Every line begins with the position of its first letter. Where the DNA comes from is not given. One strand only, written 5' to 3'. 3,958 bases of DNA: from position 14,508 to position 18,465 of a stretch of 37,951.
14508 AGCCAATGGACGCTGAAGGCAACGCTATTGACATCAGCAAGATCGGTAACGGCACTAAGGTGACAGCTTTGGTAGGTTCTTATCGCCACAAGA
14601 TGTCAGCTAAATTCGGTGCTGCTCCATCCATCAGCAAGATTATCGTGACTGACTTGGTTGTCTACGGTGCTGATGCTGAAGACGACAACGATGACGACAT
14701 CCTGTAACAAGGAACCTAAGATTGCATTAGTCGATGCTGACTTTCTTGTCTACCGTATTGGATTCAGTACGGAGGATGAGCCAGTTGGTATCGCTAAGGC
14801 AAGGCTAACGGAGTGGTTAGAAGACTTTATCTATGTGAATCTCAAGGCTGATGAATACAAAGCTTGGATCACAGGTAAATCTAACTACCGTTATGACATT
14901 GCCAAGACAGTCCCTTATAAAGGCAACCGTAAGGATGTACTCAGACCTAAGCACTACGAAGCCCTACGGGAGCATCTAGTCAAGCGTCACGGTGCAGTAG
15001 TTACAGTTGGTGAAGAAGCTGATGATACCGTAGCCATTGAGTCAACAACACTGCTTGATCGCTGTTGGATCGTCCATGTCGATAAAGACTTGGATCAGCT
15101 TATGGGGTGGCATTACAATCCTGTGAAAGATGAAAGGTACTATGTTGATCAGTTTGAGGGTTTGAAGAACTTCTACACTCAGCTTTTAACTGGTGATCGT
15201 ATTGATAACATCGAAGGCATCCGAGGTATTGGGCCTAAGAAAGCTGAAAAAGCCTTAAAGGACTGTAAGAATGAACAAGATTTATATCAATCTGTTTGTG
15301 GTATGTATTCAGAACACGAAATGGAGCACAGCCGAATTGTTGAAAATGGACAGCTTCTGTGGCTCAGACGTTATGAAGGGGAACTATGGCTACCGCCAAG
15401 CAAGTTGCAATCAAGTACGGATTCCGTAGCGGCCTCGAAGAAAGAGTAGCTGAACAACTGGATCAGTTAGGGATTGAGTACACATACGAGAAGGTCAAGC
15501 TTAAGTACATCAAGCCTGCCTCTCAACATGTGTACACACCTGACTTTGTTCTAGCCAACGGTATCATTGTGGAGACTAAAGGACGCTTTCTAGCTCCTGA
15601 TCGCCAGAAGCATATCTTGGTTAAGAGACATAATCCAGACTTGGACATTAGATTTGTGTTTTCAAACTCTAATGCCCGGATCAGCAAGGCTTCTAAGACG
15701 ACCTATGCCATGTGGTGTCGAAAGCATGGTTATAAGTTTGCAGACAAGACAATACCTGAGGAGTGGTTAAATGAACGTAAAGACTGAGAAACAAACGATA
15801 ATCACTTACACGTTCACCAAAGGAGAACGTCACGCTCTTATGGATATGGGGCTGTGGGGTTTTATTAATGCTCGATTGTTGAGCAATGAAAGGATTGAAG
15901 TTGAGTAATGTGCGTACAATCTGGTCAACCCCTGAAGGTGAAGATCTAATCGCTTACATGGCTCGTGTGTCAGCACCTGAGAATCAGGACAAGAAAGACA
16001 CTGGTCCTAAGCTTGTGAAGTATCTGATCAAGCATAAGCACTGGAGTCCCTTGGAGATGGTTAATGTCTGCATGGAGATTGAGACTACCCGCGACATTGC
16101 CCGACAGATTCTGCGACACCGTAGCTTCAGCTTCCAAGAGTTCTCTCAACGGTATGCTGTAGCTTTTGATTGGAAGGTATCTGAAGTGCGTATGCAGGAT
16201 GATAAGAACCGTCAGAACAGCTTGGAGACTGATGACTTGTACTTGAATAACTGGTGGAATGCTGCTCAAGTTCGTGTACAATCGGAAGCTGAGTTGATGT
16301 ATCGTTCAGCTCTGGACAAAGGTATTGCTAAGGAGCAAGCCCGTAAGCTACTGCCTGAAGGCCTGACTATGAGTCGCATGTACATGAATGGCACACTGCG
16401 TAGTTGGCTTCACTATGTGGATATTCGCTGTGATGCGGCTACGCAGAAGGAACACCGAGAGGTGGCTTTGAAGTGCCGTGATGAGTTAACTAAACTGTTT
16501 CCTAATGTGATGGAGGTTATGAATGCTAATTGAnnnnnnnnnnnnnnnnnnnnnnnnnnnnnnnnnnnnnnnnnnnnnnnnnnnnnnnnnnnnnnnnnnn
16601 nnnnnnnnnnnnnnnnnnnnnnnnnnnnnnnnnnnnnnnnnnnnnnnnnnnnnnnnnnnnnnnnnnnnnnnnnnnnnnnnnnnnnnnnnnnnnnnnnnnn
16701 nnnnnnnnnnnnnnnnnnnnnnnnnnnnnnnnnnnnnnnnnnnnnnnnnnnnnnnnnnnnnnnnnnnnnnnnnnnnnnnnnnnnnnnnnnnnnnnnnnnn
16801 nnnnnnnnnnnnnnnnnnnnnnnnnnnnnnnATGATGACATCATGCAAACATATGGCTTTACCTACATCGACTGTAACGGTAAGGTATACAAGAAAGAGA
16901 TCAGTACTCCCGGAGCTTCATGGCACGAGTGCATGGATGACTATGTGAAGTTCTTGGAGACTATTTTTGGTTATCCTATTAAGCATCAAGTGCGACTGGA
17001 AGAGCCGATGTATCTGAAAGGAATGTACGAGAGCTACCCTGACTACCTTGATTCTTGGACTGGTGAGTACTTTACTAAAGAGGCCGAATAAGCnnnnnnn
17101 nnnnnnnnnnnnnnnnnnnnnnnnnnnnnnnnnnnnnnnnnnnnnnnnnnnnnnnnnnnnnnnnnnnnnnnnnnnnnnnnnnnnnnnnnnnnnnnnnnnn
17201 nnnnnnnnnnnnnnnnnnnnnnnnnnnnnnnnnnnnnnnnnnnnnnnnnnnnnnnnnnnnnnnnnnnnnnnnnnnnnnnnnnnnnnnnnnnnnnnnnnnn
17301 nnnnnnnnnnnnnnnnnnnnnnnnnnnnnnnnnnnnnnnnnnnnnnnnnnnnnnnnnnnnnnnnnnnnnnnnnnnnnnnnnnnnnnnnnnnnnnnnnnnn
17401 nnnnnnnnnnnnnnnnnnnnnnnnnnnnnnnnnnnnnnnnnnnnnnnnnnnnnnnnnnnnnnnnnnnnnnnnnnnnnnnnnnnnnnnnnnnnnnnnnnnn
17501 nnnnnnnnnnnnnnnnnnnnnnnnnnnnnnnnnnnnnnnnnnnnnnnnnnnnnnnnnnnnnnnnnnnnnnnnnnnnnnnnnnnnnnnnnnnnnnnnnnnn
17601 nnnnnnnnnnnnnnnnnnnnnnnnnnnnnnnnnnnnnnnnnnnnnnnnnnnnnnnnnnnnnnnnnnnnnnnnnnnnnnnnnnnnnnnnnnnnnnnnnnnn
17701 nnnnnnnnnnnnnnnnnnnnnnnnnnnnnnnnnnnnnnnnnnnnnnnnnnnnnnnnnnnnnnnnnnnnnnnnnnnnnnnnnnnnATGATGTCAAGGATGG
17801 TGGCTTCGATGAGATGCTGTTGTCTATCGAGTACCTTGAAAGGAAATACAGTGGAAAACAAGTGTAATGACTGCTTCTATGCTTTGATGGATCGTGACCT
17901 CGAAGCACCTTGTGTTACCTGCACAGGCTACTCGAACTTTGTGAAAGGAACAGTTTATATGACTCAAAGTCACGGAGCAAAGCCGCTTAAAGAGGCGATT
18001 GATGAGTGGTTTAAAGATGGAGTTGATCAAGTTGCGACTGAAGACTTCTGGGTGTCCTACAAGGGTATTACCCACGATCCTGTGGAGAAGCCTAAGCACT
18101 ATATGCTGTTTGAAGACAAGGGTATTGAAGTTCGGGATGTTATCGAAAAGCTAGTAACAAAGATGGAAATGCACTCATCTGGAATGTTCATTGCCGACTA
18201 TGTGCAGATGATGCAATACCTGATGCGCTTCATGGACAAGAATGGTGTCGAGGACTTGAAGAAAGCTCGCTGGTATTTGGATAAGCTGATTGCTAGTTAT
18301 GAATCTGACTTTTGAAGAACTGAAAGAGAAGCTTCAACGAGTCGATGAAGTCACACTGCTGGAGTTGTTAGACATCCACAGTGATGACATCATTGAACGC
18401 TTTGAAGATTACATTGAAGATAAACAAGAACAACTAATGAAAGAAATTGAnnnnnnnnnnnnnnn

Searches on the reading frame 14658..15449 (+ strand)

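Call 7: search_protein_families(library=pfam, proteins=[window:14658-15449:+], max_evalue=0.01)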
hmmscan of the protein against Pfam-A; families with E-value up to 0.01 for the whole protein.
window:14658-15449:+ (263 aa): 2 families
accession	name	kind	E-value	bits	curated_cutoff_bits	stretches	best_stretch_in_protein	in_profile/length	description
PF01367.25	5_3_exonuc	-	1.1e-07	32.7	40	1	176-214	11-49/97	5'-3' exonuclease, C-terminal SAM fold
PF02739.22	5_3_exonuc_N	-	0.0024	18.1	34.3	1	22-154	2-143/164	5'-3' exonuclease, N-terminal resolvase-like domain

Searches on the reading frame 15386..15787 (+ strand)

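Call 69: search_protein_families(library=pfam, proteins=[window:15386-15787:+], max_evalue=0.01)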
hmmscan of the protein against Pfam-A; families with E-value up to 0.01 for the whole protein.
window:15386-15787:+ (133 aa): 1 family
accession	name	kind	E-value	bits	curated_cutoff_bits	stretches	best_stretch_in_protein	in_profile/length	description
PF05367.17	Phage_endo_I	-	2.8e-58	196.2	29.1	1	3-132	5-134/149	Phage endonuclease I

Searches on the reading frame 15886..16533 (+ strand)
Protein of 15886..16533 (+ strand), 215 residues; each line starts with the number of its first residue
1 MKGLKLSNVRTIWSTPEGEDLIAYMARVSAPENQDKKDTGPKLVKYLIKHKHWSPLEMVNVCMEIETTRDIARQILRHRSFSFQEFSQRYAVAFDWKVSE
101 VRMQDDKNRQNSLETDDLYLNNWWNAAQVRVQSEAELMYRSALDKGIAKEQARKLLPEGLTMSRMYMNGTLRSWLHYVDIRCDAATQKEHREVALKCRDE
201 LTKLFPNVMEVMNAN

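Call 7: search_protein_families(library=pfam, proteins=[window:15886-16533:+], max_evalue=0.01)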
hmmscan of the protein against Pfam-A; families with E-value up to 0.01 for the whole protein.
window:15886-16533:+ (215 aa): 1 family
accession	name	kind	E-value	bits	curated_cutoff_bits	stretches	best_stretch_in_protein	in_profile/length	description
PF02511.20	Thy1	-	8.8e-42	143.5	24.8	1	14-207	5-191/191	Thymidylate synthase complementing protein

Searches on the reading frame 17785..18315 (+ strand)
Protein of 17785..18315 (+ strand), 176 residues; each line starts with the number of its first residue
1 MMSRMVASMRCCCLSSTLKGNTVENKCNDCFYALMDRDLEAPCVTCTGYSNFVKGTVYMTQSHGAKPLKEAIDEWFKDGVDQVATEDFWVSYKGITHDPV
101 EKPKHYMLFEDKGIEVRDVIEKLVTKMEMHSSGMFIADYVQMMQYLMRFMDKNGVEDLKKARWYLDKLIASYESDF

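Call 69: search_protein_families(library=pfam, proteins=[window:17785-18315:+], max_evalue=0.01)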
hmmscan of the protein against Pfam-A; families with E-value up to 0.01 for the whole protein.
window:17785-18315:+ (176 aa): 1 family
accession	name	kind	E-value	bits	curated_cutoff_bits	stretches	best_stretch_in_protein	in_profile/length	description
PF11753.13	DUF3310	-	1.5e-09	38.2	24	1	100-166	1-60/60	Protein of unknwon function (DUF3310)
